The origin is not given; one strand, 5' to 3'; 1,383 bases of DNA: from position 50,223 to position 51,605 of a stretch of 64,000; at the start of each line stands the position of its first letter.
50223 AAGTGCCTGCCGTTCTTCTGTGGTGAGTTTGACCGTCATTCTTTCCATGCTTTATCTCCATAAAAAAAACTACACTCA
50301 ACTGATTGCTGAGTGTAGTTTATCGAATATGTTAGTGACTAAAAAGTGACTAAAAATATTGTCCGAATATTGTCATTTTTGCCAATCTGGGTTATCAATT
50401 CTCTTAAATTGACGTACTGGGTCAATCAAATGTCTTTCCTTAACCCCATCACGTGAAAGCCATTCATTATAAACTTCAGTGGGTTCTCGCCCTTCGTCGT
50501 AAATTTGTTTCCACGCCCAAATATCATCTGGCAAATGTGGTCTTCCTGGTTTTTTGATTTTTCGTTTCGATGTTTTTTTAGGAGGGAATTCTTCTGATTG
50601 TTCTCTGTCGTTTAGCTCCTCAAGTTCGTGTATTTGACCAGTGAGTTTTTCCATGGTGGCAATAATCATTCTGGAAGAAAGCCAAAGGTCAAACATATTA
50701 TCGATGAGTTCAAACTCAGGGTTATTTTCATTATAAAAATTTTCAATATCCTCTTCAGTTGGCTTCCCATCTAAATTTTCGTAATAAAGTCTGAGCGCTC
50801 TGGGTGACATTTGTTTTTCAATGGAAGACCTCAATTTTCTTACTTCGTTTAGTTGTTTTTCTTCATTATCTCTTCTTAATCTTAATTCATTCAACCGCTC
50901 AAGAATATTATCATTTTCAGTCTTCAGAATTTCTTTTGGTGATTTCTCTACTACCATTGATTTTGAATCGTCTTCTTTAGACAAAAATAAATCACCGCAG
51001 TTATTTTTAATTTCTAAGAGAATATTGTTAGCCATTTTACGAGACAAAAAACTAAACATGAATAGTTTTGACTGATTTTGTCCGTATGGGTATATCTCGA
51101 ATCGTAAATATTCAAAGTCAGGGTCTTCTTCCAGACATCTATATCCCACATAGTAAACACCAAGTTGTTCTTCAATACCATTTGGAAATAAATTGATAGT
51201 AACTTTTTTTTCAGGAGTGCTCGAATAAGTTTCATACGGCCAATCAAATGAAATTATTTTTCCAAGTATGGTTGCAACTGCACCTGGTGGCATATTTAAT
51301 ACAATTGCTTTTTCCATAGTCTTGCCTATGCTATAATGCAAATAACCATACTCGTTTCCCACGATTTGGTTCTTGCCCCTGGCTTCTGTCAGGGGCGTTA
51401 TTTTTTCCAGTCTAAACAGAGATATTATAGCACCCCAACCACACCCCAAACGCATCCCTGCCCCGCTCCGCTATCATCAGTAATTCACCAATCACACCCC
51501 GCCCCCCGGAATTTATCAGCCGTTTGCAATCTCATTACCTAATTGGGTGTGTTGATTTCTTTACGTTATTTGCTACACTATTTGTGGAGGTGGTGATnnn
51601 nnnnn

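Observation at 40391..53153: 12.5-kb integrated element with full-length tRNA duplication and satellite-like gene content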

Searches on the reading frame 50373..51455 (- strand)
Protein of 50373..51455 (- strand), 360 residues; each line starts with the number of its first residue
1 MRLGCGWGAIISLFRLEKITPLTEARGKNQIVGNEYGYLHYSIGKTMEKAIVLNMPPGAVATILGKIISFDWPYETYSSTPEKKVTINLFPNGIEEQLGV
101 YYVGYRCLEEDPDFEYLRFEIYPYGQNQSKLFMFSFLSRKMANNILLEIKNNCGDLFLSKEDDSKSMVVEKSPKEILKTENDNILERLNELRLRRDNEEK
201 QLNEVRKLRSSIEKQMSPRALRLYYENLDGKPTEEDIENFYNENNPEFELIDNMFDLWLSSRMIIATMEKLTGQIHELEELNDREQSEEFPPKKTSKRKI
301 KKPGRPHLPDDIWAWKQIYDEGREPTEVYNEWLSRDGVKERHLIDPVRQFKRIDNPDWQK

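Call 11: search_protein_families(library=pfam, proteins=[window:50373-51455:-], max_evalue=0.01)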
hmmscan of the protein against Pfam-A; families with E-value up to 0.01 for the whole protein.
window:50373-51455:- (360 aa): 0 families

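Call 28: search_protein_families(library=phrogs, proteins=[window:50373-51455:-], max_evalue=0.01)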
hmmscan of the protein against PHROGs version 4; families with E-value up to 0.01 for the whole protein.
window:50373-51455:- (360 aa): 0 families

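Call 29: search_protein_families(library=padloc, proteins=[window:50373-51455:-], max_evalue=0.01)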
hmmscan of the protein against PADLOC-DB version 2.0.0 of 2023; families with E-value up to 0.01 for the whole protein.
window:50373-51455:- (360 aa): 0 families

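Call 40: find_homologous_proteins(query=window:50373-51455:-, max_evalue=0.01)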
Query window:50373-51455:- (360 aa): 1 proteins with E <= 0.01 among 1374 candidates.
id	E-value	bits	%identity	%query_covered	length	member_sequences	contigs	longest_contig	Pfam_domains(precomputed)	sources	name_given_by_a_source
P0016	4.7e-243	823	100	100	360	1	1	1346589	-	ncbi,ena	-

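Call 41: find_encoding_contigs(protein=P0016, flank=10000, max_places=5)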
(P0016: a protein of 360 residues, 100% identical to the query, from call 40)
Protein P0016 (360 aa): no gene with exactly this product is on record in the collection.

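Call 44: find_encoding_contigs(protein=P0018, flank=10000, max_places=5)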
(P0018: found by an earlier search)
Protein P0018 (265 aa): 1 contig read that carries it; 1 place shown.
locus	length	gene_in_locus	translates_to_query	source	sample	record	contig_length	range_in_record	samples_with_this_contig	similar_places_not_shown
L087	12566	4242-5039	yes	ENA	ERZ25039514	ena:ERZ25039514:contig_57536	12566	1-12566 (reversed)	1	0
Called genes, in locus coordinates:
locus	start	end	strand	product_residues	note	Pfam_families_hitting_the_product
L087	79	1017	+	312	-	PF02899:Phage_int_SAM_1 (faint), PF00589:Phage_integrase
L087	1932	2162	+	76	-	-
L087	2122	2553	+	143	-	-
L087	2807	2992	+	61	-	-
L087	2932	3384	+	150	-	-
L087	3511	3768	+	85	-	-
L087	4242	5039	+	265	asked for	PF09250:Prim-Pol (weak)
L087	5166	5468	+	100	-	-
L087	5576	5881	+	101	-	-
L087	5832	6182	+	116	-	-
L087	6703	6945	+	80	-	-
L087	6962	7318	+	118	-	-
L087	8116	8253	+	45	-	-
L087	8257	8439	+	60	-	-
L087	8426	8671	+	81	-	-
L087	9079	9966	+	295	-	PF26550:Tricorn_2nd (faint), PF07676:PD40 (faint)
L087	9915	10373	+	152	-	PF07676:PD40 (faint), PF26549:Tricorn_N (faint)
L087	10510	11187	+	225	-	-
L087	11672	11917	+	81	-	-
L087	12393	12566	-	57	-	?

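Call 50: predict_structure(protein=window:50373-51455:-)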
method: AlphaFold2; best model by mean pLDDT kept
length: 360 residues; sequences in the alignment: 1
mean_pLDDT: 51.1   pTM: 0.35
mean pLDDT of the five models: 51.1, 47.2, 46.8, 44.5, 39.0
residues with pLDDT >= 90: 27; 70-90: 69; 50-70: 34; < 50: 230
segments of 3 or more residues with pLDDT < 50: 1-141, 143-145, 148-173, 290-312, 314-319, 324-326, 336-360
pLDDT, mean of each block of 10 residues (from residue 1): 24 23 27 27 28 38 38 29 28 32 40 43 40 43 49 37 36 56 84 94 94 90 81 68 75 82 80 84 66 39 41 48 50 48 39 38
secondary structure, 60 per line:
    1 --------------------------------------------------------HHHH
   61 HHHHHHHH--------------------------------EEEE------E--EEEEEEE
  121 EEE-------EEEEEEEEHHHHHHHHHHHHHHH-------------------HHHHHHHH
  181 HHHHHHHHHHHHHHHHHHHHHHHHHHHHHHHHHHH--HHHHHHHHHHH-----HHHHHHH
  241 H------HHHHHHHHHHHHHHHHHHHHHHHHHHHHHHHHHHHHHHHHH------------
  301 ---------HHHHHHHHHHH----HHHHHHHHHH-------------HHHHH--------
elements in order: H57-68 E101-104 E114-123 E131-138 H139-153 H173-215 H218-228 H234-241 H248-288 H310-320 H325-334 H348-352

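Call 53: search_protein_families(library=ncbifam, proteins=[window:50373-51455:-], max_evalue=0.01)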
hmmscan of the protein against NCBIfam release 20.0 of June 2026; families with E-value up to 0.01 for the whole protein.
window:50373-51455:- (360 aa): 0 families

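Call 55: find_encoding_contigs(protein=P0025, flank=10000, max_places=3)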
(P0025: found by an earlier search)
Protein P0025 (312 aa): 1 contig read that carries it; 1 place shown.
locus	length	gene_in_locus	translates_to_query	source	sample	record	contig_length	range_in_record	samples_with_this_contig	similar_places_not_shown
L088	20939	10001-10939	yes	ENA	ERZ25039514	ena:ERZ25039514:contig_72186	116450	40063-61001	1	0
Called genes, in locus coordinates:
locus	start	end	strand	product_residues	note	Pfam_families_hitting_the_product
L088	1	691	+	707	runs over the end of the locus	PF18792:UspA1_rep (faint), PF06841:Phage_T4_gp19 (weak)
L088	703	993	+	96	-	-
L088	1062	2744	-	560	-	PF00501:AMP-binding, PF13193:AMP-binding_C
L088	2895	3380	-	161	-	PF01715:IPPT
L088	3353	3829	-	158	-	PF01715:IPPT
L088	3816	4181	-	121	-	PF08378:NERD (weak), PF02021:UPF0102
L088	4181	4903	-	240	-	PF20706:GT4-conflict (weak), PF00534:Glycos_transf_1, PF13692:Glyco_trans_1_4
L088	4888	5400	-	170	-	PF13439:Glyco_transf_4, PF13579:Glyco_trans_4_4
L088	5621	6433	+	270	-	PF18900:DUF5656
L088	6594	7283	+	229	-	PF02660:G3P_acyltransf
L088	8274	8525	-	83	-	PF06056:Terminase_5 (faint)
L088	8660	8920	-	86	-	-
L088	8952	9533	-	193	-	PF00753:Lactamase_B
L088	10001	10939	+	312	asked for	PF00589:Phage_integrase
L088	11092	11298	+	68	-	PF00313:CSD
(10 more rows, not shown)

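Call 56: find_encoding_contigs(protein=P0022, flank=10000, max_places=3)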
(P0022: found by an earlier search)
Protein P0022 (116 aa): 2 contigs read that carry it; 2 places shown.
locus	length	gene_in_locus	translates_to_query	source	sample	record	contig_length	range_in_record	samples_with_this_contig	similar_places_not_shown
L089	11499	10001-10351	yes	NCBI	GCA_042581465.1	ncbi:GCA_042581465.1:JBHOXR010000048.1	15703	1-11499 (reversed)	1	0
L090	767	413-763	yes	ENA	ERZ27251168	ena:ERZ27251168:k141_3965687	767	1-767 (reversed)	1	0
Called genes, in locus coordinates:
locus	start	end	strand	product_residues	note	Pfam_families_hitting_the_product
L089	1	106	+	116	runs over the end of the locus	PF07690:MFS_1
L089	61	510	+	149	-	PF03652:RuvX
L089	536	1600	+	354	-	PF02618:YceG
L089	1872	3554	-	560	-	PF00501:AMP-binding, PF13193:AMP-binding_C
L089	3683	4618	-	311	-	PF01715:IPPT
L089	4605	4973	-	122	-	PF08378:NERD (weak), PF02021:UPF0102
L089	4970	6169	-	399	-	PF13439:Glyco_transf_4, PF13579:Glyco_trans_4_4, PF20706:GT4-conflict (weak), PF00534:Glycos_transf_1, PF13692:Glyco_trans_1_4, PF13524:Glyco_trans_1_2 (weak)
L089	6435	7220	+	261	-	PF18900:DUF5656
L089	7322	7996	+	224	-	PF02660:G3P_acyltransf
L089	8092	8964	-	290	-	PF00753:Lactamase_B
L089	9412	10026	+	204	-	PF02899:Phage_int_SAM_1 (faint), PF00589:Phage_integrase (weak)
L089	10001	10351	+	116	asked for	PF00589:Phage_integrase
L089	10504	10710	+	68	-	PF00313:CSD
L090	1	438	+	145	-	?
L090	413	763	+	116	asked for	PF00589:Phage_integrase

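Call 77: predict_structure(alignment_id=A2)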
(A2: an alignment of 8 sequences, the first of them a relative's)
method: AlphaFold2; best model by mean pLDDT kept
length: 122 residues; sequences in the alignment: 8
mean_pLDDT: 83.0   pTM: 0.71
mean pLDDT of the five models: 83.0, 81.2, 81.1, 80.7, 77.3
residues with pLDDT >= 90: 65; 70-90: 35; 50-70: 17; < 50: 5
segments of 3 or more residues with pLDDT < 50: 1-4
pLDDT, mean of each block of 10 residues (from residue 1): 52 82 88 90 86 92 94 90 94 86 92 57 51
secondary structure, 60 per line:
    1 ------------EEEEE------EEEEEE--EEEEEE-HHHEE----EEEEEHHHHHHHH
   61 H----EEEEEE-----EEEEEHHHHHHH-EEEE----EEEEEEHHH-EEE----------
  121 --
elements in order: E13-17 E24-29 E32-37 E48-52 H53-61 E66-71 E77-81 H82-88 E90-93 E98-103 E108-110

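Call 80: fold_search(model_id=the predicted structure, library=pdb)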
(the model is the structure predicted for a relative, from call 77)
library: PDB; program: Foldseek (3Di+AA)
matches with E <= 10: 550; with E <= 0.001: 0
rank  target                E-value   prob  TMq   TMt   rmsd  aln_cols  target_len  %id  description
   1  2w8m_A                6.3e-03  0.99  0.44  0.35   7.4       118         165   10  Structure of D212, a nuclease from a fusselovirus. (released 2009-02-03)
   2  2w8m_B                1.9e-02  0.98  0.46  0.36   7.5       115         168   10  Structure of D212, a nuclease from a fusselovirus. (released 2009-02-03)
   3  9qbp_C                3.6e-02  0.77  0.33  0.12  11.9        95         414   16  Crystal structure of Enhydrobacter aerosaccus apo SPARDA complex (released 2025-12-17)
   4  4tkd_C                4.1e-02  0.51  0.32  0.31   6.7       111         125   16  Sulfolobus solfataricus HJC mutants (released 2015-08-12)
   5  2wcz_B                6.3e-02  0.69  0.36  0.37   5.7       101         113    8  1.6A resolution structure of Archaeoglobus fulgidus Hjc, a Holliday junction resolvase from an archaeal hyperthermophi (released 2009-03-24)
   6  2eo0_A                9.0e-02  0.84  0.35  0.33   5.0        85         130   12  Crystal Structure of Holliday Junction Resolvase ST1444 (released 2007-10-02)
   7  9qcc_A                1.2e-01  0.51  0.34  0.12  11.8       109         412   14  Activated XauSPARDA filament assembly with bound dsDNA substrate (released 2025-12-17)
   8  9qcc_M                1.5e-01  0.75  0.41  0.15  11.4       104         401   14  Activated XauSPARDA filament assembly with bound dsDNA substrate (released 2025-12-17)
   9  9qcc_Y                1.6e-01  0.80  0.39  0.14  10.7        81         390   16  Activated XauSPARDA filament assembly with bound dsDNA substrate (released 2025-12-17)
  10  9jsz_J                1.8e-01  0.44  0.32  0.12  11.3        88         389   17  active NbaSPARDA complexes (released 2025-04-02)
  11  9qcc_Q                2.0e-01  0.47  0.36  0.14   7.5       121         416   12  Activated XauSPARDA filament assembly with bound dsDNA substrate (released 2025-12-17)
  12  4tkk_A                2.1e-01  0.54  0.40  0.39   5.5       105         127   11  Sulfolobus solfataricus HJC mutants (released 2015-08-12)
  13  8q5o_A                2.2e-01  0.47  0.32  0.28   4.8        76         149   10  N-terminal domain of restriction endonuclease Eco15I with tetra-methylated target DNA. (released 2024-07-17)
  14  9vx6_T                2.5e-01  0.33  0.33  0.12  13.2       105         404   14  Helical structure of gRNA-tDNA SPARDA complex (released 2026-01-14)
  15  6okh_B                2.5e-01  0.25  0.30  0.22   8.7       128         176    8  Structure of an uncharacterized protein from Leptospira borgpetersenii serovar Hardjo-bovis (strain JB197) (released 2019-05-08)
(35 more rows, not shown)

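Call 83: find_related_loci(query=L087:79-1017:+, collection=metagenome_contigs, flank=10000)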
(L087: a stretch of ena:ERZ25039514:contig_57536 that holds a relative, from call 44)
Query L087:79-1017:+ (312 aa) in metagenome_contigs; peptide patterns used: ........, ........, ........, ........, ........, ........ (x = any residue, [..] = any of these).
600 stretches matched a pattern (row limit reached: there are more); 519 encode a relative of the query (tblastn E <= 1e-3); the best 80 are kept; 80 distinct loci.
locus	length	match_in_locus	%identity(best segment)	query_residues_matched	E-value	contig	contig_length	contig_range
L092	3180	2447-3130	46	79-309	1e-47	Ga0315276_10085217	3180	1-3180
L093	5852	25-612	49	113-309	3e-44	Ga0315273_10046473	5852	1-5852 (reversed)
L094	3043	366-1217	33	40-308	4e-37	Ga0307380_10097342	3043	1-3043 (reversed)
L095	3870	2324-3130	33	17-290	5e-30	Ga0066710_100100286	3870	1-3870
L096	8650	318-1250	30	9-306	2e-26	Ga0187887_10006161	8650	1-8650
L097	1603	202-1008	30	17-290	2e-26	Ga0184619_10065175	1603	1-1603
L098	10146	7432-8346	30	20-311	1e-25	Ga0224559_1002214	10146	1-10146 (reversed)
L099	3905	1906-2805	30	20-306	1e-25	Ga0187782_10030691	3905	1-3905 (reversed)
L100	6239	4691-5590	30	20-306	5e-25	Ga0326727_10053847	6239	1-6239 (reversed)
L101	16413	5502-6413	29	12-306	3e-25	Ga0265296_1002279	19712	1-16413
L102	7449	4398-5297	27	20-306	1e-24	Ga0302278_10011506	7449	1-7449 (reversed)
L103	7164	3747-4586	29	24-289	2e-24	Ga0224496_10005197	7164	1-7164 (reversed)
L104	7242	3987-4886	27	20-306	2e-24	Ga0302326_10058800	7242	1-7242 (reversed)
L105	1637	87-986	30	20-306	2e-24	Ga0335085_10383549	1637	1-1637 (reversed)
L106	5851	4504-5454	26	4-306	5e-24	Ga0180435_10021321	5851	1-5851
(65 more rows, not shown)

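Call 84: find_related_loci(query=L087:79-1017:+, collection=viral_contigs, flank=10000)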
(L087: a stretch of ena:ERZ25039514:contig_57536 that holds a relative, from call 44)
Query L087:79-1017:+ (312 aa) in viral_contigs; peptide patterns used: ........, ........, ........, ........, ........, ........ (x = any residue, [..] = any of these).
3 stretches matched a pattern; 1 encode a relative of the query (tblastn E <= 1e-3); 1 distinct loci.
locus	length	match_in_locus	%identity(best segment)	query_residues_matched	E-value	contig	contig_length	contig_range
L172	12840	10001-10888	28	24-309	2e-30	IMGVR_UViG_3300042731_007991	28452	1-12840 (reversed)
